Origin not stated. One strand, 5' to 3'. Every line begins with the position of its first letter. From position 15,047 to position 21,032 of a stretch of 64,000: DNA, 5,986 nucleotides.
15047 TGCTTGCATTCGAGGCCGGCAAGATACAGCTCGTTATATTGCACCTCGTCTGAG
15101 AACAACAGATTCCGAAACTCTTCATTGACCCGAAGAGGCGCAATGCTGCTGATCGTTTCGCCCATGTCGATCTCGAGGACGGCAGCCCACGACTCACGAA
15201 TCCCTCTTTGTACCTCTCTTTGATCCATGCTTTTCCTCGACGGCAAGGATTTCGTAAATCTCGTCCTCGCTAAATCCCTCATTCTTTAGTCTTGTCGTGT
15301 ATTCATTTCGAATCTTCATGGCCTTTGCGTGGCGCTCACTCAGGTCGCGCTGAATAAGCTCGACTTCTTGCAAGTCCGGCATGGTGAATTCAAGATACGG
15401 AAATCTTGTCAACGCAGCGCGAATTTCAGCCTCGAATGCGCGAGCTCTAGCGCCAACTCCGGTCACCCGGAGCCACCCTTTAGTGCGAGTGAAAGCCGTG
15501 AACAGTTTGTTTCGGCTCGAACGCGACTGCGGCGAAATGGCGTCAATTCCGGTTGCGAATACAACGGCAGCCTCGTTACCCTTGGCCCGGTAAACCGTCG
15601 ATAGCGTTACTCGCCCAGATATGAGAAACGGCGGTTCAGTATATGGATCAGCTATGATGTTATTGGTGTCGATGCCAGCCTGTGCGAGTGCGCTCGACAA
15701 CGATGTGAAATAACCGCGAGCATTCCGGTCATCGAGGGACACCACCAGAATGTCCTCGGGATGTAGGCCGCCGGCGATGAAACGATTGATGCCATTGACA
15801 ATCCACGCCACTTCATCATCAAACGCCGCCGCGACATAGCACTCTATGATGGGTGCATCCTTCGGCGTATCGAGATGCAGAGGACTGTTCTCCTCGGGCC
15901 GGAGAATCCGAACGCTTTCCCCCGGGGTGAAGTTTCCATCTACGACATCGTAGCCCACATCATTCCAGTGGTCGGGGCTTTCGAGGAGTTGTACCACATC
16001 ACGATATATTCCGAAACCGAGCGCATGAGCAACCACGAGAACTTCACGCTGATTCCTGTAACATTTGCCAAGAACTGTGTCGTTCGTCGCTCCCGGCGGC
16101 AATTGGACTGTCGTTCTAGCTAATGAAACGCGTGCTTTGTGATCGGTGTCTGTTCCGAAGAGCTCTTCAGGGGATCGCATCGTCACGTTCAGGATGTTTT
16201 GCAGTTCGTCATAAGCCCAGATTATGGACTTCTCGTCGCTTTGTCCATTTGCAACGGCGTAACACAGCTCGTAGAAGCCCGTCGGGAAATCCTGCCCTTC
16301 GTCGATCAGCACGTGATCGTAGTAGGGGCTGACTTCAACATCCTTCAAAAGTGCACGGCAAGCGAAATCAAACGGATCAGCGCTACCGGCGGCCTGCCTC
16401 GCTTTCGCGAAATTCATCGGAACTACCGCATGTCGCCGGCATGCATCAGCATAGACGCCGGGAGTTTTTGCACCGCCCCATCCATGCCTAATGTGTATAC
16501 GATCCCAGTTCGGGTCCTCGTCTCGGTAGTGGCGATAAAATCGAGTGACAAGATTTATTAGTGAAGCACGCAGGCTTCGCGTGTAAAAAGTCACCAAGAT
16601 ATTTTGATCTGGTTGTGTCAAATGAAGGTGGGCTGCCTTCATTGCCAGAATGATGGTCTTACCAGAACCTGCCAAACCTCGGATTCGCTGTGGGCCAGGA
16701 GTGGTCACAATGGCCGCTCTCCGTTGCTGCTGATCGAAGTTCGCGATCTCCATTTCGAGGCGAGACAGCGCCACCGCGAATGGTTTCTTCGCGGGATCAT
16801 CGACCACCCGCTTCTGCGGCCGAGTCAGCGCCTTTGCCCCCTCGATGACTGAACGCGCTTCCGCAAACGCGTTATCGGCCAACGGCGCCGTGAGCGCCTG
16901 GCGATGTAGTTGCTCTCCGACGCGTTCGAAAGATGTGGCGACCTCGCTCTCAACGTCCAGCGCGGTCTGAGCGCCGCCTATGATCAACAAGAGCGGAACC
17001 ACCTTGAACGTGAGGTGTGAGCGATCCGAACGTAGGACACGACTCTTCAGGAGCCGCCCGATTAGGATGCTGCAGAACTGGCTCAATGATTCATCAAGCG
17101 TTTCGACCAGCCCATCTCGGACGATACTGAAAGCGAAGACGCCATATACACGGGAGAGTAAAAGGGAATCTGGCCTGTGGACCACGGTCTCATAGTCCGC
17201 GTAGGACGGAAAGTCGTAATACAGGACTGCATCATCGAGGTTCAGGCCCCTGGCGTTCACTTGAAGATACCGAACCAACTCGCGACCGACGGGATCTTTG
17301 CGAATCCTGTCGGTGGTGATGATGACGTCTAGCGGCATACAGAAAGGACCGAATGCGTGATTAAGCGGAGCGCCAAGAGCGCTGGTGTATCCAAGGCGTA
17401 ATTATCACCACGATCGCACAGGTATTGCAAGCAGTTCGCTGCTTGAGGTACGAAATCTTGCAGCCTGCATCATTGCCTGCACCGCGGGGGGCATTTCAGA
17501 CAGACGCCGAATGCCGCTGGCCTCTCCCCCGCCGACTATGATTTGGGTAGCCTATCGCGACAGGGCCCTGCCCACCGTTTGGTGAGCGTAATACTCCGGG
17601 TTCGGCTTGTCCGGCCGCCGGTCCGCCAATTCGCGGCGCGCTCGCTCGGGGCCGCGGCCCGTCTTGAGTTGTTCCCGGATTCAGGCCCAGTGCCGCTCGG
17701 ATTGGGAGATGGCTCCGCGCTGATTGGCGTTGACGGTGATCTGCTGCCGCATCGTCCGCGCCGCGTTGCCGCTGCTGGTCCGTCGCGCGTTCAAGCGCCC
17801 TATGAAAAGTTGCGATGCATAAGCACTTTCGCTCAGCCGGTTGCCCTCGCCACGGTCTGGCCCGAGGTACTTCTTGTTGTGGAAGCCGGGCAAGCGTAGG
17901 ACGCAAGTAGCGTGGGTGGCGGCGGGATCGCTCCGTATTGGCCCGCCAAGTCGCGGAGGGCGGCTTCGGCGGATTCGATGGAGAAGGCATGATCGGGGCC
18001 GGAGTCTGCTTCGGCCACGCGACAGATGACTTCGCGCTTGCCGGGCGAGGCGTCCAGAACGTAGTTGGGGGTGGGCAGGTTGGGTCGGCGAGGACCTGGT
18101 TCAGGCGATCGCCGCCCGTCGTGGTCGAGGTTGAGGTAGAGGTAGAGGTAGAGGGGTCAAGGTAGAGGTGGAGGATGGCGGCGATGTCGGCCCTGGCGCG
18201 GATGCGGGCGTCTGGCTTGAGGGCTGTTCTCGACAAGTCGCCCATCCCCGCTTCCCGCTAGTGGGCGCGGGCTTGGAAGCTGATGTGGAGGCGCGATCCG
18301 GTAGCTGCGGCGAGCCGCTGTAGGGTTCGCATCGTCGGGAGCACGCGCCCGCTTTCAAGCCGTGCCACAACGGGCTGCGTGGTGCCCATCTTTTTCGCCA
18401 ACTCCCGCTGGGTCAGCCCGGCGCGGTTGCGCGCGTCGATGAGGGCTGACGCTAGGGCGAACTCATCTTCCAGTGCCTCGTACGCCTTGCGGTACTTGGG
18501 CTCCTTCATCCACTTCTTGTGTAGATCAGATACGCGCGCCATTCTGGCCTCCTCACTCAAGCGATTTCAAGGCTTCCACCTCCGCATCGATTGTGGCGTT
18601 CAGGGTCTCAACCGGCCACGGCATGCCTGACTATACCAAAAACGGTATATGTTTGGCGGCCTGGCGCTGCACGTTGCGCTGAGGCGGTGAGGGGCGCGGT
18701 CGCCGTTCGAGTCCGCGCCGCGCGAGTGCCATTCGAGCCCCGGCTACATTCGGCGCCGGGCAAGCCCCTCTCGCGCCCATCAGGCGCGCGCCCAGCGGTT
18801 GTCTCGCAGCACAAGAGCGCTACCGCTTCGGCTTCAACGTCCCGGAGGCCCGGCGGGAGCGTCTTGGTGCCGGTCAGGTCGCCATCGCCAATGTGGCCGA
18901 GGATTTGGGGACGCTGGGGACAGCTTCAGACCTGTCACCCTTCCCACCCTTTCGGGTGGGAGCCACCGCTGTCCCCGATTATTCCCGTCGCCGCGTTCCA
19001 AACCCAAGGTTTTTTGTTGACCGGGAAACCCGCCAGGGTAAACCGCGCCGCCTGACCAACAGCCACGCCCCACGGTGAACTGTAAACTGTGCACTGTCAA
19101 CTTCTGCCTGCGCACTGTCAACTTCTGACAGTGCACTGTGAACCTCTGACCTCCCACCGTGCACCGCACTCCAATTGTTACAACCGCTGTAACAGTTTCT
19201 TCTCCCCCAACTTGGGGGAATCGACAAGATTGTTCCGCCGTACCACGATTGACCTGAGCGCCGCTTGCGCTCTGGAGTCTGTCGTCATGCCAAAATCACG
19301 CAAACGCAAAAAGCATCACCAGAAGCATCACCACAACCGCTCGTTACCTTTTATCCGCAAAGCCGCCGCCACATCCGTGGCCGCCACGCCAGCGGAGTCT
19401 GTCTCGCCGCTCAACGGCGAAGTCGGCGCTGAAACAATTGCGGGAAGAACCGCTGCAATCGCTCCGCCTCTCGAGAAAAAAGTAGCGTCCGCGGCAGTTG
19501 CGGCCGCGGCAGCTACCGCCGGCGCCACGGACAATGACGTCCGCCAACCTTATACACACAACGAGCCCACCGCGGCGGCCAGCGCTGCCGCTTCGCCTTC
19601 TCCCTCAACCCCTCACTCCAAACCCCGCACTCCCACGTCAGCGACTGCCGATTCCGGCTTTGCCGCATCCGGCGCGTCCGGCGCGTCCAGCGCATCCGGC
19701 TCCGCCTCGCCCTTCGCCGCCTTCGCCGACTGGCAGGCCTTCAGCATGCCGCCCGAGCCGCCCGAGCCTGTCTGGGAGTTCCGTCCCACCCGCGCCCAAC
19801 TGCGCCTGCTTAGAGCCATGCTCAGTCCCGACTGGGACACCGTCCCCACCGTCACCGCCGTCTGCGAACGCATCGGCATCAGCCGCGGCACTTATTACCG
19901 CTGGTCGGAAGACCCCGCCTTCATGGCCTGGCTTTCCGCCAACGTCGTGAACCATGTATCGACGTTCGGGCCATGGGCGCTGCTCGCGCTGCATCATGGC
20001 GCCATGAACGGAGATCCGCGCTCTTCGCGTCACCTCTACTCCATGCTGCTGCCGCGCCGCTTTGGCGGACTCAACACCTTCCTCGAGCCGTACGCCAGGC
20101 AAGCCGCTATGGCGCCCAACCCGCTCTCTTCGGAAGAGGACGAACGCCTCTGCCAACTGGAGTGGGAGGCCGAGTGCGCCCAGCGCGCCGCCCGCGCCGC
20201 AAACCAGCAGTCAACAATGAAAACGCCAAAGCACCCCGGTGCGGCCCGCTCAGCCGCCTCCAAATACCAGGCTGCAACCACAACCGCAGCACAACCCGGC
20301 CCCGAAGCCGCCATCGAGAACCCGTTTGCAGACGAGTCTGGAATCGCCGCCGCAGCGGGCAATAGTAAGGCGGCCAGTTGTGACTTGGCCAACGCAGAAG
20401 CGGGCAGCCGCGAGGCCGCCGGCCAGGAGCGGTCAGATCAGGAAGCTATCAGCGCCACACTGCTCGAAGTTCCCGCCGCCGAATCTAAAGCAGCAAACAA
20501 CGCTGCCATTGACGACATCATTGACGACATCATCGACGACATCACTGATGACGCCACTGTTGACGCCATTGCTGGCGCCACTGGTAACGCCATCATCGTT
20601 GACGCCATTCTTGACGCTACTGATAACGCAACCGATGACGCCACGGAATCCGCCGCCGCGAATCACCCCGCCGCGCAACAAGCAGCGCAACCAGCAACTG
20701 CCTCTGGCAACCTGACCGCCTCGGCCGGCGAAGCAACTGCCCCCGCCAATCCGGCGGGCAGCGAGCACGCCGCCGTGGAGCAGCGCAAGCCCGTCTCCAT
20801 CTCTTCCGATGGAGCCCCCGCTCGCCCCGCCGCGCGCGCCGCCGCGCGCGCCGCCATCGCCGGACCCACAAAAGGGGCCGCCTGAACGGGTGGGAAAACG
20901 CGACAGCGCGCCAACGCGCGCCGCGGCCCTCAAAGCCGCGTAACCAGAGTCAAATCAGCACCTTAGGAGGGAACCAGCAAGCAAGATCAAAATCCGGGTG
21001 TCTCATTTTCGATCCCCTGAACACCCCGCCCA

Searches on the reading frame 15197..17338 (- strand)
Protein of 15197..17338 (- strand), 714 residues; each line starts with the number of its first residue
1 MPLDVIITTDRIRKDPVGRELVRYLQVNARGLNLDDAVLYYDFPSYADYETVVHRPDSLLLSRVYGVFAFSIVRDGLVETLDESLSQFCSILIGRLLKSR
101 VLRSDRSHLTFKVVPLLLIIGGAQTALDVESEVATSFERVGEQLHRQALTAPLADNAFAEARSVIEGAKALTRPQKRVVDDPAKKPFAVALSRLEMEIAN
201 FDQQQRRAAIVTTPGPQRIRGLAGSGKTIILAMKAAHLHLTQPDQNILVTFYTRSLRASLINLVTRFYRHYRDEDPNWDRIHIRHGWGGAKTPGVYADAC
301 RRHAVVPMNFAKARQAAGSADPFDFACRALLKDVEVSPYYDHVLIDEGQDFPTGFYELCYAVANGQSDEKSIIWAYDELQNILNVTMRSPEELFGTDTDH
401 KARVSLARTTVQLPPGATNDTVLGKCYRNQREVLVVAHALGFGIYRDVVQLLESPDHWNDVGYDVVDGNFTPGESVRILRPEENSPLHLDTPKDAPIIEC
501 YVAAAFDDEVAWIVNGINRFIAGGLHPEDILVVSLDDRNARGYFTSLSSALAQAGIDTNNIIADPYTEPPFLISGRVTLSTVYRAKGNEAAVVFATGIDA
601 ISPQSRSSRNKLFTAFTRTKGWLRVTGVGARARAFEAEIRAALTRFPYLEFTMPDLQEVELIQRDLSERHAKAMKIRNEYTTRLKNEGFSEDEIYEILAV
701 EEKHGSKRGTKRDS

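Call 18: search_protein_families(library=pfam, proteins=[window:15197-17338:-], max_evalue=0.001)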
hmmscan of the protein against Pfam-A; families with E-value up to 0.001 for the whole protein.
window:15197-17338:- (714 aa): 2 families
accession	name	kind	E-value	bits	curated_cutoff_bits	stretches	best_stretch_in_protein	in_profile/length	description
PF13538.12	UvrD_C_2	-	9.5e-12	45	27.4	1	577-625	2-51/52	UvrD-like helicase C-terminal domain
PF00580.27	UvrD-helicase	-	5.9e-05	23.3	23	0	204-254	3-55/271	UvrD/REP helicase N-terminal domain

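Call 83: search_protein_families(library=padloc, proteins=[window:15197-17338:-], max_evalue=0.001)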
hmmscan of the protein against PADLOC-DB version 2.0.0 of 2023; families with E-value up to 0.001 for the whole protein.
window:15197-17338:- (714 aa): 5 families
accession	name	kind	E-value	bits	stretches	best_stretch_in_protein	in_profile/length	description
PDLC03002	Helicase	-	3.3e-139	463.2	1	13-686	10-680/707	-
PDLC01087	C3a187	-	2.7e-19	67.4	1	194-387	192-364/559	NERD+UvrD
PDLC00132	GajB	-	2.2e-08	31.2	1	577-626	541-599/625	UrvD helicase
PDLC00103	GajB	-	0.00017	18.6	0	491-560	309-377/612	UrvD helicase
PDLC03802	RTasHel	-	0.00054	16.9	0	340-407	193-256/675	DRT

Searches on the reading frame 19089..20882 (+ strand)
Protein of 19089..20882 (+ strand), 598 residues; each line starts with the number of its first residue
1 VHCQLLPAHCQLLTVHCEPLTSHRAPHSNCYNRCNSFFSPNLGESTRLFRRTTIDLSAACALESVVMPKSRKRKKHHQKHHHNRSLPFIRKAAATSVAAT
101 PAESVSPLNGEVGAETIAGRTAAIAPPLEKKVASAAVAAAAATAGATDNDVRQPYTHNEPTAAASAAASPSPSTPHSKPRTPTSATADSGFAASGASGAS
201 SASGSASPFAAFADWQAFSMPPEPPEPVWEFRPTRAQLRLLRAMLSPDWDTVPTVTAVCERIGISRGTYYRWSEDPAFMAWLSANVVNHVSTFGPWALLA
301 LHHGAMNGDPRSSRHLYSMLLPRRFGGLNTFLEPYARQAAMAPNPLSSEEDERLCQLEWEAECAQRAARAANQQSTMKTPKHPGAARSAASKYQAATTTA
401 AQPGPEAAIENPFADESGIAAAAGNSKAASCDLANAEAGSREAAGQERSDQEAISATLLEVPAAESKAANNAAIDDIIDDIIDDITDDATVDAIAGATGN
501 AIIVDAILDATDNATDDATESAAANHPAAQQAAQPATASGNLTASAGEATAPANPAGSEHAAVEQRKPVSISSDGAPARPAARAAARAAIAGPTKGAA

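Call 18: search_protein_families(library=pfam, proteins=[window:19089-20882:+], max_evalue=0.001)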
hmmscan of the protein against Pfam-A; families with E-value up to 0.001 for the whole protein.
window:19089-20882:+ (598 aa): 1 family
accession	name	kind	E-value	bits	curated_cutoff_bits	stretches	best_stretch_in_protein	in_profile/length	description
PF13022.12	HTH_Tnp_1_2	-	2.9e-06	27.8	27.9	1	234-285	9-59/122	Helix-turn-helix of insertion element transposase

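Call 83: search_protein_families(library=padloc, proteins=[window:19089-20882:+], max_evalue=0.001)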
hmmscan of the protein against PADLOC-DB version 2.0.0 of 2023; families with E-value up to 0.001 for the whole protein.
window:19089-20882:+ (598 aa): 0 families
